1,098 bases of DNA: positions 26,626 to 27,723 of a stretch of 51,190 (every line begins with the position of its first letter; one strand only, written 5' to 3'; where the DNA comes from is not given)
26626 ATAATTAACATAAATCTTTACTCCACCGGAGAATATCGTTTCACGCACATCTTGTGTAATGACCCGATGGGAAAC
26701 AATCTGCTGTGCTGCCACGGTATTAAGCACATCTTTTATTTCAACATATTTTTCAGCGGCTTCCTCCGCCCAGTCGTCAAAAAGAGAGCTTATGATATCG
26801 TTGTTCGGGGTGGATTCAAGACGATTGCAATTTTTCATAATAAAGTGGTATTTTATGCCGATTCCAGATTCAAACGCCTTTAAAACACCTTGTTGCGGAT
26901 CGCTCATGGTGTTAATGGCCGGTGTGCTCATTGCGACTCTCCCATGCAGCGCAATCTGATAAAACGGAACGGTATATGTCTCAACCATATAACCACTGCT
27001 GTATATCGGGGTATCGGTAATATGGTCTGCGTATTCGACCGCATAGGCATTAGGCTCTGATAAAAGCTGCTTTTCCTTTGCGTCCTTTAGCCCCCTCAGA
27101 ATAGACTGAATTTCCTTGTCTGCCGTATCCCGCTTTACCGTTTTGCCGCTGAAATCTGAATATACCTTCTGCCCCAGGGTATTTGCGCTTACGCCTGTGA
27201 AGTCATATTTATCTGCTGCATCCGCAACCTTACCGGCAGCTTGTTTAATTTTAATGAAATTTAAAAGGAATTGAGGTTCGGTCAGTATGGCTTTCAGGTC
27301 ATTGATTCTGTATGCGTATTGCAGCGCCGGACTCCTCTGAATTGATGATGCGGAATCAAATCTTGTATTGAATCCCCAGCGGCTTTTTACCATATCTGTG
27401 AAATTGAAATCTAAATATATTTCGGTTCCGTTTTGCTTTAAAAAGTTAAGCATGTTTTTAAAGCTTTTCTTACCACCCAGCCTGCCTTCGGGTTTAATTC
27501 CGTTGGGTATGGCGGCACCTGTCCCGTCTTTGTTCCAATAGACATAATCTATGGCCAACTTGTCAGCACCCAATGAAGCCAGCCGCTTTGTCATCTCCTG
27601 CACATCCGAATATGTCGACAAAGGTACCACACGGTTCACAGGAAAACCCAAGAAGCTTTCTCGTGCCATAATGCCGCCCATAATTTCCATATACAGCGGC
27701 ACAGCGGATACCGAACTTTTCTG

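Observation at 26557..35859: Central module: CBM-fused 967-aa binding protein, two permeases, an NHL-propeller/TPR/Yip1 membrane protein and a DUF5696-like secreted protein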

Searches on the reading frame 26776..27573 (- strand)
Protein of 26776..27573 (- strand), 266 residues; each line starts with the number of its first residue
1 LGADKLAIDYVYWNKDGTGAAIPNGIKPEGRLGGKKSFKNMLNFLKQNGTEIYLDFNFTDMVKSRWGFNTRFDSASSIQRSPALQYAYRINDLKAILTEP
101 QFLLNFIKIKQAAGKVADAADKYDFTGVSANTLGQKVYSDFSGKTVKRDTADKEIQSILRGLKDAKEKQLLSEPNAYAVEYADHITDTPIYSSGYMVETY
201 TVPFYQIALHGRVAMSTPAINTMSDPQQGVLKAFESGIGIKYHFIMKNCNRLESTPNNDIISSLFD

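Call 95: search_solved_structures(query=A5, max_evalue=10, show_alignments=4)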
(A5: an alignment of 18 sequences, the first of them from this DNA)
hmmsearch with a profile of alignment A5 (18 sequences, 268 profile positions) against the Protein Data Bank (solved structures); distinct sequences matched with E-value up to 10: 12.
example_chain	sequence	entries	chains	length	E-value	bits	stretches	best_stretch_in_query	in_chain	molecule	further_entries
26wd_A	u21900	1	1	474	0.051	16.3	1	23-91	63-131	Alpha-amylase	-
8btn_B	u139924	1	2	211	0.071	15.8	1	63-172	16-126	TIR domain-containing protein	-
2wc7_A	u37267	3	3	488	0.13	15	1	26-59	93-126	ALPHA AMYLASE, CATALYTIC REGION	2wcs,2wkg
8orp_A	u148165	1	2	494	0.17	14.6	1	24-80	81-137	Alpha-amylase A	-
8or6_A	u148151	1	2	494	0.17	14.6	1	24-80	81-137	Alpha-amylase A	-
6qd6_A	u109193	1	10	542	0.24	14.1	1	67-178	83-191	Mb-cHopQ-Nb207,Outer membrane protein,Mb-cHopQ-Nb207,Outer membrane protein,Mb-cHopQ-Nb207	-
9ijj_A2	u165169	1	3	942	0.5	13.1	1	162-215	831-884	Cilia- and flagella-associated protein 69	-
9e2w_Y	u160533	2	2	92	0.56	12.9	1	168-216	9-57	Chromosome segregation in meiosis protein 3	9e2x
9fyz_A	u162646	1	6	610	0.66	12.7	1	19-109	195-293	Neopullulanase SusA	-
6i9q_A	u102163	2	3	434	0.97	12.1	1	15-66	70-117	4F2 cell-surface antigen heavy chain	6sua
7eyd_V9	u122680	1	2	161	1.5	11.4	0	158-190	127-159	Allophycocyanin subunit alpha-B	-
5wzn_A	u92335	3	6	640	2.8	10.6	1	2-49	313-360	Alpha-N-acetylgalactosaminidase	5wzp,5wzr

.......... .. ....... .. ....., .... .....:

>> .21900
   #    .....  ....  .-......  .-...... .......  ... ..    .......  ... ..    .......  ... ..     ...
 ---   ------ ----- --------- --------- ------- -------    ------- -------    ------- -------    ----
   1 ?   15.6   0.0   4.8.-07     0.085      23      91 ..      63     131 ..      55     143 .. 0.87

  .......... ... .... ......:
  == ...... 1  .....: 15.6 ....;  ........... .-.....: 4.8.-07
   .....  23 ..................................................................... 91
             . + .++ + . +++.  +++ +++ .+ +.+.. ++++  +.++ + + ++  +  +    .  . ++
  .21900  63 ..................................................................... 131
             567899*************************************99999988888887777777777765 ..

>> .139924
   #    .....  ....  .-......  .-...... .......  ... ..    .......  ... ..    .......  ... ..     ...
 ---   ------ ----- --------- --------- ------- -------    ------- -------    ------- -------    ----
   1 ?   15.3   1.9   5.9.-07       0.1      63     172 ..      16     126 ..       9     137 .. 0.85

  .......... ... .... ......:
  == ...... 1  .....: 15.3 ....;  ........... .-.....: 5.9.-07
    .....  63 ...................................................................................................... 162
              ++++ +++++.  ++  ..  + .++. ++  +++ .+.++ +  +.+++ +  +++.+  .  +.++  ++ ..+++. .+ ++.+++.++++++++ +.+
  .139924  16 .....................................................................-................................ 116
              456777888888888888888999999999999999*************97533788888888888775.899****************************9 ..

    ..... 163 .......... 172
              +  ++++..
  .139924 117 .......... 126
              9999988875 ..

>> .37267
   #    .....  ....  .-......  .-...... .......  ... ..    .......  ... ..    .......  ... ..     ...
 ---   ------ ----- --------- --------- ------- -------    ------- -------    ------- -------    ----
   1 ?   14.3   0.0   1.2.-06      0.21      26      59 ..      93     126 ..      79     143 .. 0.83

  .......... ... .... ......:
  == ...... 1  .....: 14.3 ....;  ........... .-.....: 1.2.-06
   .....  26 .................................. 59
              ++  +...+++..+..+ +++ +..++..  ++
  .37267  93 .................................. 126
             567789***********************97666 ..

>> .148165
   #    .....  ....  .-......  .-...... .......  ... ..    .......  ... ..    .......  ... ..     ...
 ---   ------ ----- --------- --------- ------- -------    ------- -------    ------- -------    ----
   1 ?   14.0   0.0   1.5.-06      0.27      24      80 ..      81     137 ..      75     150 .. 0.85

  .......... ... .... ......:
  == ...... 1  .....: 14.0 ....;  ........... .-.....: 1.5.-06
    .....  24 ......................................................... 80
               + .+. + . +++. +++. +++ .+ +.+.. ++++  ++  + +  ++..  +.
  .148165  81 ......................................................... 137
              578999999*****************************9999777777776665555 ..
